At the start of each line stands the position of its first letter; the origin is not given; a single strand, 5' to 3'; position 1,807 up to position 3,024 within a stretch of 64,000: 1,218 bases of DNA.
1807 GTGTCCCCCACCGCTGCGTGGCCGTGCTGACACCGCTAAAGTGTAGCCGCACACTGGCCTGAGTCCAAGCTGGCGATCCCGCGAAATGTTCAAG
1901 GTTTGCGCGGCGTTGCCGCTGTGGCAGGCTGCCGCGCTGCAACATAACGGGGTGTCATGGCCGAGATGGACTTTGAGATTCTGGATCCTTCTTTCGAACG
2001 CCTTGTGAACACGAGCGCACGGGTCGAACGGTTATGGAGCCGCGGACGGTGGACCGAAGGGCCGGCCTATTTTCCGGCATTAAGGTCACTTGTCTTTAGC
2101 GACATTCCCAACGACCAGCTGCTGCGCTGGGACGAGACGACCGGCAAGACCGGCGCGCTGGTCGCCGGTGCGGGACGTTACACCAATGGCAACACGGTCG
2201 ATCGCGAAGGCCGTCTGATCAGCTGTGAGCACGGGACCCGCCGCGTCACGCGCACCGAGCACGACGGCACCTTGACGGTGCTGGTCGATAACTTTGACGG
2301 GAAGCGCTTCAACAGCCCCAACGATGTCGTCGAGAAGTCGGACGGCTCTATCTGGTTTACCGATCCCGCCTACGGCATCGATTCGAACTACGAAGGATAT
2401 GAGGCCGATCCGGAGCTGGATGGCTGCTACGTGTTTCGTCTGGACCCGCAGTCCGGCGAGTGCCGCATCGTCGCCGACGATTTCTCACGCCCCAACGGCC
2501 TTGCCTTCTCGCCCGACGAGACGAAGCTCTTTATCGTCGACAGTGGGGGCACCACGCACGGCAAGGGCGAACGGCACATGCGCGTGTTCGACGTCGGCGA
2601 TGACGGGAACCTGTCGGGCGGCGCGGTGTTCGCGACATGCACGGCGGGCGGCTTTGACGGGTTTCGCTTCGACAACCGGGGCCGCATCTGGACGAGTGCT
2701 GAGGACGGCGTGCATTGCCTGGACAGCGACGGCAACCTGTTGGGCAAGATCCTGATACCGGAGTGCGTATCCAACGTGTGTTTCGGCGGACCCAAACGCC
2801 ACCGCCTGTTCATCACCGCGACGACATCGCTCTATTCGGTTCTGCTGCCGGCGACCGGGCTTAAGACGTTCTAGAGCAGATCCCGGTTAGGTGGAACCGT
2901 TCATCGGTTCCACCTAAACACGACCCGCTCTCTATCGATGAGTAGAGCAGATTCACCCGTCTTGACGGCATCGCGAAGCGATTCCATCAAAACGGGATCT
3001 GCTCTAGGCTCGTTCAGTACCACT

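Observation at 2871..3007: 137-bp palindromic MITE-like element with perfect 15-bp TIRs and TA flanks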

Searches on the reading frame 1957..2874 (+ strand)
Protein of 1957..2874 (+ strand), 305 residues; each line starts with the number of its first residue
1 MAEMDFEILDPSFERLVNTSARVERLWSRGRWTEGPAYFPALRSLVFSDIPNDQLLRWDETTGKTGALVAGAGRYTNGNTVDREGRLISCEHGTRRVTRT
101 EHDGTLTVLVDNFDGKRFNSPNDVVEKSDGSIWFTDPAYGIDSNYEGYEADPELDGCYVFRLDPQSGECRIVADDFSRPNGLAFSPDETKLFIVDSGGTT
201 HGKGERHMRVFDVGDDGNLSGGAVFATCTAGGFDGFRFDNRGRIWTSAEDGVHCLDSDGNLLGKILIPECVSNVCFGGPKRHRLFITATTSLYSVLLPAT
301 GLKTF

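Call 27: find_homologous_proteins(query=window:1957-2871:+, max_evalue=1e-40)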
Query window:1957-2871:+ (305 aa): 7999 proteins with E <= 1e-40 among 8000 candidates; the best 120 are listed.
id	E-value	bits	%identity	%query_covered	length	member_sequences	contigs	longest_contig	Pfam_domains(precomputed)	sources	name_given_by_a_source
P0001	1.1e-193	661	91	100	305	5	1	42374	PF08450.19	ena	-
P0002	1.2e-169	582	80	100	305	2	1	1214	PF08450.19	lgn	-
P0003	2.8e-169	581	80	100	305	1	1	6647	PF08450.19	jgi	jgi:gluconolactonase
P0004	8.5e-166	569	78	100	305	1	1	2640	PF08450.19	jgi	-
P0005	9.0e-166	569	80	100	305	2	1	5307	PF03088.23,PF08450.19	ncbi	-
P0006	9.1e-163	559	76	100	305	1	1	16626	PF03088.23,PF08450.19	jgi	-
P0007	1.3e-156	539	74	100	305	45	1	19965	PF08450.19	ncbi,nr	ncbi:MAG: SMP-30/gluconolactonase/LRE family protein [Kiloniellales bacterium]|nr:SMP-30/gluconolact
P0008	5.8e-155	534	74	100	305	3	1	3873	PF08450.19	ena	-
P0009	8.7e-154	530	73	100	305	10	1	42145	PF08450.19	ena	-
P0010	4.3e-151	521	72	100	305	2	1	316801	PF03088.23,PF08450.19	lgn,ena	-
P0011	4.0e-150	518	72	100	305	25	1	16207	PF08450.19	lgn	-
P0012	5.2e-150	517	71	100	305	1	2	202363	PF03088.23,PF08450.19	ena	-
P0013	8.9e-150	516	70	100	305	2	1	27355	PF08450.19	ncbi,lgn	-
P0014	2.4e-149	515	71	100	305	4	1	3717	PF08450.19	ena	-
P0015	3.7e-149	514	72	100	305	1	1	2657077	PF08450.19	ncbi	ncbi:SMP-30/gluconolactonase/LRE family protein [Rhodovibrionaceae bacterium A322]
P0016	4.9e-149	514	70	100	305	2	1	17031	PF08450.19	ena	-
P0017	1.6e-148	512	70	100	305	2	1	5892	PF08450.19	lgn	-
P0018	2.8e-148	512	70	100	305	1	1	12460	PF03088.23,PF08450.19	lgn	-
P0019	4.9e-148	511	71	100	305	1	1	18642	PF08450.19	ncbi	-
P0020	3.6e-147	508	72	100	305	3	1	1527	PF08450.19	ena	-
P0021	5.3e-147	507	70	100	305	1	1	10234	PF03088.23,PF08450.19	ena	-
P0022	6.0e-147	507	69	100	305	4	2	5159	PF08450.19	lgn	-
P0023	8.7e-147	507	70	100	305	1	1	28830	PF03088.23,PF08450.19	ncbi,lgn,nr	ncbi:MAG: SMP-30/gluconolactonase/LRE family protein [Sneathiella sp.]|nr:SMP-30/gluconolactonase/LR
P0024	8.0e-146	504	68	100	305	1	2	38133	PF08450.19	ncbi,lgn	-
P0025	1.5e-145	503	71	100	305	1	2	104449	PF03088.23,PF08450.19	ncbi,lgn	-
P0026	6.0e-145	501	71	100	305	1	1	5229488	PF08450.19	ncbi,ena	-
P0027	2.4e-144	499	70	100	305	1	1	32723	PF08450.19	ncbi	ncbi:MAG: SMP-30/gluconolactonase/LRE family protein [Pseudomonadota bacterium]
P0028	2.6e-143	495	69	100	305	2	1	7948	PF03088.23,PF08450.19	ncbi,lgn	-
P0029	6.4e-143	494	70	100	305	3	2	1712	PF08450.19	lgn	-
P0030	6.8e-143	494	68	100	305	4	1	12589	PF08450.19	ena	-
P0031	1.8e-142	493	70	100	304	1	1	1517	PF08450.19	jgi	jgi:gluconolactonase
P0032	4.2e-142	491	68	100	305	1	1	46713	PF08450.19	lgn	-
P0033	4.8e-141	488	69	100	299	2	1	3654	PF08450.19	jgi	jgi:gluconolactonase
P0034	4.9e-141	488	70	100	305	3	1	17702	PF03088.23,PF08450.19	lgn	-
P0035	1.0e-140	487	70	100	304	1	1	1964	PF08450.19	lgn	-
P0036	5.4e-140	484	69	100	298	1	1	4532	PF03088.23,PF08450.19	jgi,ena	-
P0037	1.2e-139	483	68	100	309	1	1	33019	PF08450.19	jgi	jgi:gluconolactonase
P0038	2.2e-139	482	69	100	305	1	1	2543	PF03088.23,PF08450.19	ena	-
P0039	1.2e-138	480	69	100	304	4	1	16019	PF03088.23,PF08450.19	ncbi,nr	ncbi:MAG: SMP-30/gluconolactonase/LRE family protein [Alphaproteobacteria bacterium]|nr:SMP-30/gluco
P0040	1.4e-138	480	69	100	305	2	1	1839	PF03088.23,PF08450.19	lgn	-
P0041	1.5e-138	480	68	100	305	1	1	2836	PF03088.23,PF08450.19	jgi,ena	-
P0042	2.8e-138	479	68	98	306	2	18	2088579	PF08450.19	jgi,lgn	jgi:gluconolactonase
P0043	3.1e-138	479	68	100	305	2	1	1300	PF03088.23,PF08450.19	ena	-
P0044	3.2e-138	479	69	100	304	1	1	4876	PF08450.19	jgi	jgi:gluconolactonase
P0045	3.3e-138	478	68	100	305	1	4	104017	PF03088.23,PF08450.19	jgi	-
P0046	3.4e-138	478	71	97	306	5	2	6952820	PF03088.23,PF08450.19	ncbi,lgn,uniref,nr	ncbi:SMP-30/gluconolactonase/LRE family protein [Actinopolymorpha rutila]|uniref:Gluconolactonase n=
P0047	3.4e-138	478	69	99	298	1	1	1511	PF03088.23,PF08450.19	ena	-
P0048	3.8e-138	478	68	100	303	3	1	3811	PF03088.23,PF01436.28,PF08450.19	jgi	jgi:gluconolactonase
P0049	4.0e-138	478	68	100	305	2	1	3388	PF08450.19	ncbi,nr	ncbi:MAG: SMP-30/gluconolactonase/LRE family protein [Gammaproteobacteria bacterium]|nr:SMP-30/gluco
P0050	6.2e-138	478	68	100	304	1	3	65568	PF03088.23,PF08450.19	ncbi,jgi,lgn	ncbi:MAG TPA: SMP-30/gluconolactonase/LRE family protein [Thermomicrobiales bacterium]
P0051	8.2e-138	477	68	100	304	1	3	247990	PF03088.23,PF08450.19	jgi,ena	-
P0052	8.6e-138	477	67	100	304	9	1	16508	PF08450.19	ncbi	-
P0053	9.0e-138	477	67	100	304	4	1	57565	PF08450.19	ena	-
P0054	9.8e-138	477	69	100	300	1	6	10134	PF03088.23,PF08450.19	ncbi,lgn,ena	-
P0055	1.1e-137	477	68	100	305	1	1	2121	PF03088.23,PF08450.19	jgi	jgi:gluconolactonase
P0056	1.1e-137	477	67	100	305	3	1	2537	PF01436.28,PF08450.19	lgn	-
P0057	1.5e-137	476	70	100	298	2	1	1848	PF03088.23,PF08450.19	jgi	jgi:gluconolactonase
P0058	1.7e-137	476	68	100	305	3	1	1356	PF03088.23,PF08450.19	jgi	jgi:gluconolactonase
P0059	1.7e-137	476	68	100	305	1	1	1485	PF03088.23,PF08450.19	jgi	jgi:gluconolactonase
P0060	1.9e-137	476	68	100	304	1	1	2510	PF03088.23,PF08450.19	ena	-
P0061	2.7e-137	475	68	100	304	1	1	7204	PF03088.23,PF08450.19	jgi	-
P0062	2.9e-137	475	67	100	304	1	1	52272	PF03088.23,PF08450.19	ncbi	-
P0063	3.6e-137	475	68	100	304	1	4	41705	PF03088.23,PF08450.19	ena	-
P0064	3.9e-137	475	68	100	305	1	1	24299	PF03088.23,PF08450.19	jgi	-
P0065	3.9e-137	475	66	100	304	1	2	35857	PF08450.19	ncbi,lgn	-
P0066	4.4e-137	475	69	100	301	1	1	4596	PF01436.28,PF08450.19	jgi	jgi:gluconolactonase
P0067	4.9e-137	475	68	100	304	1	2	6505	PF08450.19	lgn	-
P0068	5.1e-137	475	68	100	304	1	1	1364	PF03088.23,PF08450.19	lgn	-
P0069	5.3e-137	475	67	100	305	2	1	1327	PF08450.19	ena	-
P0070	5.9e-137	474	68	100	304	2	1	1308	PF03088.23,PF08450.19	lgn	-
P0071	6.0e-137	474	68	99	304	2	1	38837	PF03088.23,PF08450.19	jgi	-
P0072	7.0e-137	474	69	100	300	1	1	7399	PF03088.23,PF08450.19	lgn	-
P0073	7.3e-137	474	67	100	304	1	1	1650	PF03088.23,PF08450.19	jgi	jgi:gluconolactonase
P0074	7.9e-137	474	68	100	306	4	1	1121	PF08450.19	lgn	-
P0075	9.1e-137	474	68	100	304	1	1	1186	PF03088.23,PF08450.19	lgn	-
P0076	1.0e-136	474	68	100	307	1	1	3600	PF01436.28,PF08450.19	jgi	jgi:gluconolactonase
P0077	1.1e-136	473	67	100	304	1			PF03088.23,PF08450.19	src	-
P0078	1.2e-136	473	66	100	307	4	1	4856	PF03088.23,PF08450.19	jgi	jgi:gluconolactonase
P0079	1.3e-136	473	68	100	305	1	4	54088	PF08450.19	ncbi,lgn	ncbi:MAG: SMP-30/gluconolactonase/LRE family protein [Alphaproteobacteria bacterium]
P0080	1.3e-136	473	67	100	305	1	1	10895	PF08450.19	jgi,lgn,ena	-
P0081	1.3e-136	473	69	100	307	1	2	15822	PF01436.28,PF08450.19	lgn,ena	-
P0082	1.4e-136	473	68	100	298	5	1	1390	PF03088.23,PF08450.19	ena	-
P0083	1.8e-136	473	68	100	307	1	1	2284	PF01436.28,PF08450.19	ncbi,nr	ncbi:MAG TPA: SMP-30/gluconolactonase/LRE family protein [Chloroflexota bacterium]|nr:SMP-30/glucono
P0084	1.8e-136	473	67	100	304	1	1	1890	PF08450.19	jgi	jgi:gluconolactonase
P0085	2.0e-136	473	68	100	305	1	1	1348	PF03088.23,PF08450.19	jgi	-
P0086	2.1e-136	473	69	100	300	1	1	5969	PF03088.23,PF08450.19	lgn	-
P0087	2.4e-136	472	68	100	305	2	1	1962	PF03088.23,PF08450.19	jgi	jgi:gluconolactonase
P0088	3.0e-136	472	68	100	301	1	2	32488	PF08450.19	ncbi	ncbi:MAG: SMP-30/gluconolactonase/LRE family protein [Thermomicrobiales bacterium]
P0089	3.1e-136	472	66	100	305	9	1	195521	PF08450.19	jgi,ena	-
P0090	3.2e-136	472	67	100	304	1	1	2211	PF08450.19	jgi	jgi:gluconolactonase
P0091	3.5e-136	472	68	100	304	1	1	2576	PF01436.28,PF08450.19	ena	-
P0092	4.2e-136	472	67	100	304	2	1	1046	PF03088.23,PF08450.19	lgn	-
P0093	4.4e-136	472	69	100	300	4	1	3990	PF03088.23,PF08450.19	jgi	jgi:gluconolactonase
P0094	4.4e-136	472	67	100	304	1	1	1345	PF01436.28,PF08450.19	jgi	jgi:gluconolactonase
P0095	4.6e-136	471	68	100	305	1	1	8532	PF03088.23,PF08450.19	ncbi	-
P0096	5.6e-136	471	69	100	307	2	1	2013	PF01436.28,PF08450.19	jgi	-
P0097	5.9e-136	471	67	100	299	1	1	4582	PF03088.23,PF08450.19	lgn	-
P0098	6.0e-136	471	66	100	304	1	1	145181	PF08450.19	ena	-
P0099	6.9e-136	471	66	100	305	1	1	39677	PF01436.28,PF08450.19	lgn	-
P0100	8.0e-136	471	66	100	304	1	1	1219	PF01436.28,PF08450.19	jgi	jgi:gluconolactonase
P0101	9.4e-136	470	68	100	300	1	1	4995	PF03088.23,PF08450.19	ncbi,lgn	-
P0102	9.7e-136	470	68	100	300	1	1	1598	PF08450.19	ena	-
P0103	1.1e-135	470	69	100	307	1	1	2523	PF01436.28,PF08450.19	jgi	-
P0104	1.2e-135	470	67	99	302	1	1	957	PF08450.19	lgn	-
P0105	1.3e-135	470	67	100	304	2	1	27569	PF08450.19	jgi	-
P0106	1.3e-135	470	65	100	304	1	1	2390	PF08450.19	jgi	jgi:gluconolactonase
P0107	1.4e-135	470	65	100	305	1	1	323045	PF01436.28,PF08450.19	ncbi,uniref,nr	ncbi:SMP-30/gluconolactonase/LRE family protein [Pelagibius sp. Alg239-R121]|uniref:SMP-30/gluconola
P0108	1.4e-135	470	67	100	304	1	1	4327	PF08450.19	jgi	jgi:gluconolactonase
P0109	1.5e-135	470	67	100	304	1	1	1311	PF08450.19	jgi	jgi:gluconolactonase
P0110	1.5e-135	470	68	100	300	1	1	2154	PF08450.19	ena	-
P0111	1.5e-135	470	67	100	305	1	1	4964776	PF03088.23,PF08450.19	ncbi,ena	-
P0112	1.5e-135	470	70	97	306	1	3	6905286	PF03088.23,PF08450.19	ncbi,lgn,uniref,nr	ncbi:gluconolactonase [Actinopolymorpha cephalotaxi]|uniref:Gluconolactonase n=1 Tax=Actinopolymorph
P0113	1.7e-135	470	68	100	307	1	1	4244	PF01436.28,PF08450.19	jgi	jgi:gluconolactonase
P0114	1.7e-135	470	67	100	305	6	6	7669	PF08450.19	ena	-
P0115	1.9e-135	469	67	100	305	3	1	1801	PF03088.23,PF08450.19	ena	-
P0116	1.9e-135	469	68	100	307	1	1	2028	PF01436.28,PF08450.19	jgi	jgi:gluconolactonase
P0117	2.0e-135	469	68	100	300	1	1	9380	PF03088.23,PF08450.19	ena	-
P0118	2.2e-135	469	69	98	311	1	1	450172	PF08450.19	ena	-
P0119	2.3e-135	469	67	100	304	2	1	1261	PF03088.23,PF08450.19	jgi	jgi:gluconolactonase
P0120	2.5e-135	469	67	100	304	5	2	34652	PF03088.23,PF08450.19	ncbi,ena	-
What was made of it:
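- The listed gluconolactonase homologues are mostly 298-311 aa (commonest 305) and nearly all cover 100% of the query, so the stop position is native (call 27).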

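Call 28: find_encoding_contigs(protein=P0001, flank=4000, max_places=6)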
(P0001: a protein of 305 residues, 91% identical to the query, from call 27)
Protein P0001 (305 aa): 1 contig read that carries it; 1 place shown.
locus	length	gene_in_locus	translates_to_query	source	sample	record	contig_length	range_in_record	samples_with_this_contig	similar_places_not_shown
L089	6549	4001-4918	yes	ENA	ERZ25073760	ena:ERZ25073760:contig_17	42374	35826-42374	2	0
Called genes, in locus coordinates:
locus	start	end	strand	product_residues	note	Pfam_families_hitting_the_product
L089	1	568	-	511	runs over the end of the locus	PF00221:Lyase_aromatic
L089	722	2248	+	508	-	PF06253:MTTB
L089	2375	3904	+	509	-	PF06253:MTTB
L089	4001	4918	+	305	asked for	PF08450:SGL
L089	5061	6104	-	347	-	PF23310:TPR_27 (faint), PF08238:Sel1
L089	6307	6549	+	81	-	?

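Call 29: find_encoding_contigs(protein=window:1957-2874:+, flank=4000, max_places=6)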
Protein window:1957-2874:+ (305 aa): no gene with exactly this product is on record in the collection.
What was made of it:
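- Tried and rejected: Exact look-up of the window's own gluconolactonase: not on record (call 29).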

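Call 32: find_encoding_contigs(protein=P0003, flank=2500, max_places=3)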
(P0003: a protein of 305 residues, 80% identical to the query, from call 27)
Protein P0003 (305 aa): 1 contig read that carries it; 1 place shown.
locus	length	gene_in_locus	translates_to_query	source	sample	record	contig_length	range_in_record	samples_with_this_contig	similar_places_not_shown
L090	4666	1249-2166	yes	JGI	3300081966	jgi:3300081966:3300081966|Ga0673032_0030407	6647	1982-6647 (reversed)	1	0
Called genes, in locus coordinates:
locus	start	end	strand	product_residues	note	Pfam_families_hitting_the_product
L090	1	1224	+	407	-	?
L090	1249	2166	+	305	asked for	PF08450:SGL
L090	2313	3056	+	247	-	-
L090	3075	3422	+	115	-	-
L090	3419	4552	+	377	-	PF01547:SBP_bac_1 (weak), PF13416:SBP_bac_8, PF13343:SBP_bac_6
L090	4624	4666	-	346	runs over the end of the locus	PF08238:Sel1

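Call 33: find_encoding_contigs(protein=P0005, flank=2500, max_places=3)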
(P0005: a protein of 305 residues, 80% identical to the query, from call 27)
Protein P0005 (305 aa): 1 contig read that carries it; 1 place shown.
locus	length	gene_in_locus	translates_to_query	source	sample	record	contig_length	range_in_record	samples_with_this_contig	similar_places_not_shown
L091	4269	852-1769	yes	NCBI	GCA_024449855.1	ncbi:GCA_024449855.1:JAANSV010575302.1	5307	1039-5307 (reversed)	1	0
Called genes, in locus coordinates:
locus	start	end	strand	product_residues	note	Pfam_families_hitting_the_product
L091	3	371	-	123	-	?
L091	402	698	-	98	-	-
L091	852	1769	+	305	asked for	PF08450:SGL, PF03088:Str_synth (faint)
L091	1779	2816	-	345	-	PF23310:TPR_27 (faint), PF08238:Sel1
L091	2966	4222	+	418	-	PF00083:Sugar_tr, PF07690:MFS_1, PF00083:Sugar_tr, PF07690:MFS_1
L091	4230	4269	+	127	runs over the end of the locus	PF08818:DUF1801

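Call 34: find_encoding_contigs(protein=P0006, flank=2500, max_places=3)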
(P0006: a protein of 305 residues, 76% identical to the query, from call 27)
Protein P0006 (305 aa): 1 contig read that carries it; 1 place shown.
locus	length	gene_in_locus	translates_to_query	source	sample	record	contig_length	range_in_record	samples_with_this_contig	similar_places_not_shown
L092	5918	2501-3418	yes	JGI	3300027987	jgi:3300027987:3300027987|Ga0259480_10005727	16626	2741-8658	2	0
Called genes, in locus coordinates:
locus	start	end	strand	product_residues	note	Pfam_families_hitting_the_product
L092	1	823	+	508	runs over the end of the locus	PF06253:MTTB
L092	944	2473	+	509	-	PF06253:MTTB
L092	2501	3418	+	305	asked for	PF08450:SGL, PF03088:Str_synth (faint)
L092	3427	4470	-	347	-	PF08238:Sel1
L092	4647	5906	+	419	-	PF00083:Sugar_tr, PF07690:MFS_1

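Call 35: find_encoding_contigs(protein=P0007, flank=2500, max_places=3)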
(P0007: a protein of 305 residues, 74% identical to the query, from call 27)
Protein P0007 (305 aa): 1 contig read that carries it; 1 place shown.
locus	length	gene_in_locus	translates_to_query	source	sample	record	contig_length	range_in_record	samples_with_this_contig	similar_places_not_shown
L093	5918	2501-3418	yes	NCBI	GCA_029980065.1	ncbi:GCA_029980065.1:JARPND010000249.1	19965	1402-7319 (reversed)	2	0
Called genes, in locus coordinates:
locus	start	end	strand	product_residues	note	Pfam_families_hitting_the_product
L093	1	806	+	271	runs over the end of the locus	PF10502:Peptidase_S26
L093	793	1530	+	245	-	PF14622:Ribonucleas_3_3, PF00636:Ribonuclease_3, PF00035:dsrm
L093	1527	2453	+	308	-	PF00009:GTP_EFTU (weak), PF00350:Dynamin_N (faint), PF01926:MMR_HSR1, PF02421:FeoB_N, PF03193:RsgA_GTPase (faint), PF10662:PduV-EutP (weak), PF07650:KH_2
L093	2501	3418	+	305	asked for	PF08450:SGL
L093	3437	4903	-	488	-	PF14284:PcfJ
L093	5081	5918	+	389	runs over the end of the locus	PF00144:Beta-lactamase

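Call 64: list_cluster_members(proteins=[P0001])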
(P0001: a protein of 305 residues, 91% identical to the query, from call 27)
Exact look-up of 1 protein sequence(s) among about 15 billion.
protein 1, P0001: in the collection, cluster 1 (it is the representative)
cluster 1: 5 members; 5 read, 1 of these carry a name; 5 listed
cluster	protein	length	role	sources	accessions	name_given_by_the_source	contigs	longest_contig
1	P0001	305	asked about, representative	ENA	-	-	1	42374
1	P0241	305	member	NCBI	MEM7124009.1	MAG: SMP-30/gluconolactonase/LRE family protein [Pseudomonadota bacterium]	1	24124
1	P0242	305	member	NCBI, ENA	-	-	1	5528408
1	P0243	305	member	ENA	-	-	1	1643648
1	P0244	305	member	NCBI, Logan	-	-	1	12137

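Call 65: find_encoding_contigs(protein=P0243, flank=3000, max_places=3)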
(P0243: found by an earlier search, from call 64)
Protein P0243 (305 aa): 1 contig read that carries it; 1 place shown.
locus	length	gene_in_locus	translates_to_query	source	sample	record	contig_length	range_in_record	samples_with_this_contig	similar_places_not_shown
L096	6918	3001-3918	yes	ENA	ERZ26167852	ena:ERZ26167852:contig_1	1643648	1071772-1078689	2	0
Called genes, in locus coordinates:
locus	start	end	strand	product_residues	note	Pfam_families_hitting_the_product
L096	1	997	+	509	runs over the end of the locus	PF06253:MTTB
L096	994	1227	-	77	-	-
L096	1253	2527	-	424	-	-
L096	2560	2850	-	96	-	-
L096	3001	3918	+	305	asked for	PF08450:SGL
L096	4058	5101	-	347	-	-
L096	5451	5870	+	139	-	PF08818:DUF1801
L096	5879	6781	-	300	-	PF00892:EamA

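Call 66: find_encoding_contigs(protein=P0242, flank=3000, max_places=3)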
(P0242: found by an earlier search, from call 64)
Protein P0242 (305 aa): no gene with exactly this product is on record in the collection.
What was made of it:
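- Tried and rejected: P0242 was also not on record (call 66).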

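Call 68: find_encoding_contigs(protein=P0241, flank=2500, max_places=3)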
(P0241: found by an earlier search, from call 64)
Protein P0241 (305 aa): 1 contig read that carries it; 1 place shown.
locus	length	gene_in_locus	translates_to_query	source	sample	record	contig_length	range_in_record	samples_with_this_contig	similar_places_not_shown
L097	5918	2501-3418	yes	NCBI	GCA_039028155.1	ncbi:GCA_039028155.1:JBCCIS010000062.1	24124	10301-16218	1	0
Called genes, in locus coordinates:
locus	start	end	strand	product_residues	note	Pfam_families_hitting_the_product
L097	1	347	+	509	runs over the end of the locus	PF06253:MTTB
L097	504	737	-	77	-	-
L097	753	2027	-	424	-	-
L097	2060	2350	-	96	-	-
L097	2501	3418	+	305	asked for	PF08450:SGL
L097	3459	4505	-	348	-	PF23310:TPR_27 (faint), PF08238:Sel1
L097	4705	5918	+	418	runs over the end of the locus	PF00083:Sugar_tr, PF07690:MFS_1, PF00083:Sugar_tr, PF07690:MFS_1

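Call 69: find_encoding_contigs(protein=P0244, flank=2500, max_places=3)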
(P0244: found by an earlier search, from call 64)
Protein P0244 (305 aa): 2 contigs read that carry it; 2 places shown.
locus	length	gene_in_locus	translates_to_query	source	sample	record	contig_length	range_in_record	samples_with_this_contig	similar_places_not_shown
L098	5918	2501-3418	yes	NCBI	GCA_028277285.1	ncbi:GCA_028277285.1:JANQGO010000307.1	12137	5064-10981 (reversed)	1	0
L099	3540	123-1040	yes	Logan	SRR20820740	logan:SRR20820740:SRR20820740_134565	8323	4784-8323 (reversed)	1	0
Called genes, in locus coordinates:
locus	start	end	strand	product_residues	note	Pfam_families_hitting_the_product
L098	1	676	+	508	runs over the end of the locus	PF06253:MTTB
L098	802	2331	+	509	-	PF06253:MTTB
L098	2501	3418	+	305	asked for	PF08450:SGL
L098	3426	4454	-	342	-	PF08238:Sel1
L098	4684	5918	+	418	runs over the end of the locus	PF00083:Sugar_tr, PF07690:MFS_1, PF00083:Sugar_tr (weak), PF07690:MFS_1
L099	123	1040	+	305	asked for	PF08450:SGL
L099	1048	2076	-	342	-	PF08238:Sel1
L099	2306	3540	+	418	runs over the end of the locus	PF00083:Sugar_tr, PF07690:MFS_1, PF00083:Sugar_tr (weak), PF07690:MFS_1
